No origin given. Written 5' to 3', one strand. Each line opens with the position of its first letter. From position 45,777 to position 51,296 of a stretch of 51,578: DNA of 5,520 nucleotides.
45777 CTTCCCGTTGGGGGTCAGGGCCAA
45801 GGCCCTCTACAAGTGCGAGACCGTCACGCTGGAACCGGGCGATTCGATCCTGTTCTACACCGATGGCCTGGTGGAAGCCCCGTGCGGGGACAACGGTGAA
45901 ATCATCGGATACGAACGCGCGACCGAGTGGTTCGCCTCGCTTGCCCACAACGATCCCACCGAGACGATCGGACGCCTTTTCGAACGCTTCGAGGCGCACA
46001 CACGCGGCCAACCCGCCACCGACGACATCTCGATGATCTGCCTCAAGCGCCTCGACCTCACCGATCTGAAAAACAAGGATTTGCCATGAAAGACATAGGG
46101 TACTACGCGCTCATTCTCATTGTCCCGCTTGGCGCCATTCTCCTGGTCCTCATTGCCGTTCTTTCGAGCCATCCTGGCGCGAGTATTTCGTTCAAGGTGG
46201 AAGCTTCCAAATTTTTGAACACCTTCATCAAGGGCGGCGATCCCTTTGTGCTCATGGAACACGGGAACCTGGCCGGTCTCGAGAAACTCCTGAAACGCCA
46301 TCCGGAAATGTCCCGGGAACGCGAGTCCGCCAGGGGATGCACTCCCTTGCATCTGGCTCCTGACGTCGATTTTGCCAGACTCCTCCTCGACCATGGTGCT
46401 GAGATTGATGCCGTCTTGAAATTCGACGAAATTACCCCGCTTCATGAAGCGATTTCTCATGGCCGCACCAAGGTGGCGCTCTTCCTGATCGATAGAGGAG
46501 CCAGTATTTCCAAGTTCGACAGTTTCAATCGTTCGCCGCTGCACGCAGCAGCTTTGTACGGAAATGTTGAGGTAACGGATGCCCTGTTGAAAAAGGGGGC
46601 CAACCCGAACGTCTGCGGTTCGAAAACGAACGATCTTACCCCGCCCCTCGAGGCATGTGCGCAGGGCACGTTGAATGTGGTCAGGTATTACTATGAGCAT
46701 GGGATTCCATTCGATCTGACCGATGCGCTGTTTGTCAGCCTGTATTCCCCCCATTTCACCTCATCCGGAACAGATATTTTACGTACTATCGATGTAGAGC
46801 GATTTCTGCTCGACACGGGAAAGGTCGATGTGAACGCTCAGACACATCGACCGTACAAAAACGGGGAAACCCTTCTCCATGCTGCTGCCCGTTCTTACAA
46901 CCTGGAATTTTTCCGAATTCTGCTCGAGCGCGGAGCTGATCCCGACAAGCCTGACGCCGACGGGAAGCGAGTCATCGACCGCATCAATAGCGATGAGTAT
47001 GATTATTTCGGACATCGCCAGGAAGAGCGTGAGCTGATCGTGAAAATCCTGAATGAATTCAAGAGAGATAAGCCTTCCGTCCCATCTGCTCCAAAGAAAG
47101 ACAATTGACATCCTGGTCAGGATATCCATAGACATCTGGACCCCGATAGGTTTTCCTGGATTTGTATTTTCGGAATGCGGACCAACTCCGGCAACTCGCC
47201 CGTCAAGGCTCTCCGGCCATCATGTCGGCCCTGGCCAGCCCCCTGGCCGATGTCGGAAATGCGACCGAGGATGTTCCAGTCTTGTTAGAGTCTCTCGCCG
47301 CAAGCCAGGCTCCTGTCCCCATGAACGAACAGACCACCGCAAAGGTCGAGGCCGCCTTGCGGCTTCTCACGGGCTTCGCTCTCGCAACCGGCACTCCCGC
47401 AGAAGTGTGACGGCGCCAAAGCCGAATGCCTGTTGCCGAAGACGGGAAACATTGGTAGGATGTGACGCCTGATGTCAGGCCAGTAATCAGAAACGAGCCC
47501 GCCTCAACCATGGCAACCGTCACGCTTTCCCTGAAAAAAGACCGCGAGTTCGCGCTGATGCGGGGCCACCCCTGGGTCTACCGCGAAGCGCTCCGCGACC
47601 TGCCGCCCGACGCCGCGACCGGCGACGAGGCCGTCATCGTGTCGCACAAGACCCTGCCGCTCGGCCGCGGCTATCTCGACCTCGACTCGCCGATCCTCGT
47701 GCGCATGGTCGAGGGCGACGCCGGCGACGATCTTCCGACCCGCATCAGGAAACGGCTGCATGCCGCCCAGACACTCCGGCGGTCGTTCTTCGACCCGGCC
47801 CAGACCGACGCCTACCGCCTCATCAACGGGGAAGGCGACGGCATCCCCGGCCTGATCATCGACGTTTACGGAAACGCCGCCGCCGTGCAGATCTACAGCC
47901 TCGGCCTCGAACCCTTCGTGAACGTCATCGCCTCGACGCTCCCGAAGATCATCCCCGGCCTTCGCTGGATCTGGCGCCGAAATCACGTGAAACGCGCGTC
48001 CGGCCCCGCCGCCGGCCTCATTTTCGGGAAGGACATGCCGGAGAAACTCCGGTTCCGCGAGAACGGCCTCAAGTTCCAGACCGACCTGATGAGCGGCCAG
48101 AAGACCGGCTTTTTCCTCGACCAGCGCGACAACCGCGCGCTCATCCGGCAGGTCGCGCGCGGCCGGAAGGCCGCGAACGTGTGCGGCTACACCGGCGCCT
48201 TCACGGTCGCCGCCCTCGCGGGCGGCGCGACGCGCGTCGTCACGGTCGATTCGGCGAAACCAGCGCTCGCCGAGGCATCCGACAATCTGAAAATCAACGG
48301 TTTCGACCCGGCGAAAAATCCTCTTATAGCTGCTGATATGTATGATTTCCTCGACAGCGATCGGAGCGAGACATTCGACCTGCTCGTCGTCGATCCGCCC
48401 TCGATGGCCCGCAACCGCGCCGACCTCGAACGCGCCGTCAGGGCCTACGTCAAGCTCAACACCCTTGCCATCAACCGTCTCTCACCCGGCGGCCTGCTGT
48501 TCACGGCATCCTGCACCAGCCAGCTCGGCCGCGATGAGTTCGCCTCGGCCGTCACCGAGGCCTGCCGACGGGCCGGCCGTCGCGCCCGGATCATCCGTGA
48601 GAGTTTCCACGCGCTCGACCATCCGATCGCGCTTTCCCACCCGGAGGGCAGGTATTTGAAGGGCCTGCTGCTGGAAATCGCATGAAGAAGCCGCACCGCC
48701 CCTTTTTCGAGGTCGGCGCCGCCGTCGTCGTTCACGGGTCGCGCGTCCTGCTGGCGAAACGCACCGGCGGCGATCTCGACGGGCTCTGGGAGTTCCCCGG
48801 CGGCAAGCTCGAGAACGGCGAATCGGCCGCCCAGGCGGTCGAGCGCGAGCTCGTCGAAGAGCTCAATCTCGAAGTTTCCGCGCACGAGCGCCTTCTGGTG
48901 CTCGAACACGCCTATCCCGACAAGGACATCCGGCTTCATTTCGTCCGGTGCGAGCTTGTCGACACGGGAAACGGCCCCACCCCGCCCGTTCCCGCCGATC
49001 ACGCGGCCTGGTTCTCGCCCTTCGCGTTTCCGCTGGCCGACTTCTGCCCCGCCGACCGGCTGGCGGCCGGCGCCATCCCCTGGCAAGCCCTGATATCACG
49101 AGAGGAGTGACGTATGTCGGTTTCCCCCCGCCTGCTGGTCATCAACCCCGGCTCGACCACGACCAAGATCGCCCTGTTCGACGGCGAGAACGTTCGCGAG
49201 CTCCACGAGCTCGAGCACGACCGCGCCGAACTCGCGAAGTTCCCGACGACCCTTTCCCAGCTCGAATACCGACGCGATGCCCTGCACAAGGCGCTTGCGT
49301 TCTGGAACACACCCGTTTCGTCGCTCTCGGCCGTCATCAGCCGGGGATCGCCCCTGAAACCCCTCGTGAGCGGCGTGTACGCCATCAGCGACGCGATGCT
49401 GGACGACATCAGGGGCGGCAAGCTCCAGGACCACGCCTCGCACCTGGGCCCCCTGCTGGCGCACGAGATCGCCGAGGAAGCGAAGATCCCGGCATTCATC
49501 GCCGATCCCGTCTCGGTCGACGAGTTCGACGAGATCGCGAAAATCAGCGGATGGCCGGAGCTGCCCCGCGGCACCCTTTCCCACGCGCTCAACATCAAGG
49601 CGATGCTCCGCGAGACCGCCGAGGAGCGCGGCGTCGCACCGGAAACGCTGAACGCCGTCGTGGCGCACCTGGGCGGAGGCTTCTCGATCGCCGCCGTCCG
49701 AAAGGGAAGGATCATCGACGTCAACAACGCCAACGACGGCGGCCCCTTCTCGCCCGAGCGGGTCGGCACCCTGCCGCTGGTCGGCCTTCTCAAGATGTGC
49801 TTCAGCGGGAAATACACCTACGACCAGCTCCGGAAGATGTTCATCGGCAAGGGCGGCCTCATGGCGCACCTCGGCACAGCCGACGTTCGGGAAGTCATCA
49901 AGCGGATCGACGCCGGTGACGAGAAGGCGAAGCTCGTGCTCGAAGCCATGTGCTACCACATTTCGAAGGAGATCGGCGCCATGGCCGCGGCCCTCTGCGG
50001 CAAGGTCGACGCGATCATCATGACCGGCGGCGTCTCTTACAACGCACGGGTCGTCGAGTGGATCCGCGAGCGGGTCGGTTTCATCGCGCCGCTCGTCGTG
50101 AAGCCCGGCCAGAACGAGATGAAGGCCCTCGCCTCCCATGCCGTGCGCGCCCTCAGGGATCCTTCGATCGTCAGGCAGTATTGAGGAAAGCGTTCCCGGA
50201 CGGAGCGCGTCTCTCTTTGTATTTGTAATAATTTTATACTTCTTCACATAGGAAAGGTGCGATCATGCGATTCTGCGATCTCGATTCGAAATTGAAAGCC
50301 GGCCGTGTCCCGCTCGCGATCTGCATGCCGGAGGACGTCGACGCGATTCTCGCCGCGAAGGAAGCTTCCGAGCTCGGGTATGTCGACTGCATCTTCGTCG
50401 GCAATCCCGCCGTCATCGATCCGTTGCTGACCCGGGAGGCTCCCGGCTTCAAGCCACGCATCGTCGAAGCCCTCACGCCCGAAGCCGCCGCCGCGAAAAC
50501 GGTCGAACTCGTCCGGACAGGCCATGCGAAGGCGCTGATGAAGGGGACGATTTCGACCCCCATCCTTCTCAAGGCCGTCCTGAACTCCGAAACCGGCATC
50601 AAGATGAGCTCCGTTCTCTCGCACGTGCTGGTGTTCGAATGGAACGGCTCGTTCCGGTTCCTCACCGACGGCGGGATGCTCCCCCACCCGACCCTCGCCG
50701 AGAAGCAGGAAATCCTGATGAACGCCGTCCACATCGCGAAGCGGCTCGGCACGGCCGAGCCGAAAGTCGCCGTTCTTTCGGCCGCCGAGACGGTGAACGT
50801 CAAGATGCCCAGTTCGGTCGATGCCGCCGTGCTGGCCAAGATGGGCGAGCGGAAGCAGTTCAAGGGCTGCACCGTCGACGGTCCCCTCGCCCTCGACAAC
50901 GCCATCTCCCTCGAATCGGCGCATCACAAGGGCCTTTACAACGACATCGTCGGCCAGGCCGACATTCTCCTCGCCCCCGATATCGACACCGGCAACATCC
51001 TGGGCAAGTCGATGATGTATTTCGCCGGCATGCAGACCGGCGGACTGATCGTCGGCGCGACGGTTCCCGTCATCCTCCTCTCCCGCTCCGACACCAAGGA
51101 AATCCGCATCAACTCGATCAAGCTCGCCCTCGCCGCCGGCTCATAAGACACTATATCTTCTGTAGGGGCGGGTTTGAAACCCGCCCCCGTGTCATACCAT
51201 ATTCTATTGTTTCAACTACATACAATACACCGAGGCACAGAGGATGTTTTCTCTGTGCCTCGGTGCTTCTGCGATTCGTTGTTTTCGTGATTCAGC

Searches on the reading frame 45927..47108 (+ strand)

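Call 55: search_protein_families(library=pfam, proteins=[window:45927-47108:+], max_evalue=0.0001)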
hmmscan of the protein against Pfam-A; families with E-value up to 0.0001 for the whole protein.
window:45927-47108:+ (393 aa): 6 families
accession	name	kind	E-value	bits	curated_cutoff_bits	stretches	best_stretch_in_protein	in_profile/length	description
PF00023.36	Ank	-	4.3e-30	102.5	21.1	2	202-230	3-31/33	Ankyrin repeat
PF12796.13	Ank_2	-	2.5e-27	95.7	27.3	3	111-197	6-89/90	Ankyrin repeats (3 copies)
PF13606.12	Ank_3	-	4.2e-25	85.2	22.3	1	201-229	2-30/30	Ankyrin repeat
PF13637.12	Ank_4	-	1e-24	86.4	22.7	2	172-221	1-50/50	Ankyrin repeats (many copies)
PF13857.12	Ank_5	-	2.7e-16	59.9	27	0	187-231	1-46/56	Ankyrin repeats (many copies)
PF24521.3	Ank_KRIT1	-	4.2e-05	23.7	80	0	171-256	21-105/149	KRIT1 ankyrin-repeats domain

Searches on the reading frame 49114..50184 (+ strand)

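Call 55: search_protein_families(library=pfam, proteins=[window:49114-50184:+], max_evalue=0.0001)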
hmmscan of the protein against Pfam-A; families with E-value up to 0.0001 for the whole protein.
window:49114-50184:+ (356 aa): 1 family
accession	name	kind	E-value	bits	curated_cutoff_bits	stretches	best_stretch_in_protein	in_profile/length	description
PF00871.23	Acetate_kinase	-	9.6e-20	71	22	1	167-314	188-339/392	Acetokinase family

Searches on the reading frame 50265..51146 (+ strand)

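Call 55: search_protein_families(library=pfam, proteins=[window:50265-51146:+], max_evalue=0.0001)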
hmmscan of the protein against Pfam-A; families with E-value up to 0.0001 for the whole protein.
window:50265-51146:+ (293 aa): 1 family
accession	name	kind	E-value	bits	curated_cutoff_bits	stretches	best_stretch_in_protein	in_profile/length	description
PF01515.24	PTA_PTB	-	2.7e-39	135.8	24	1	61-287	91-317/319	Phosphate acetyl/butaryl transferase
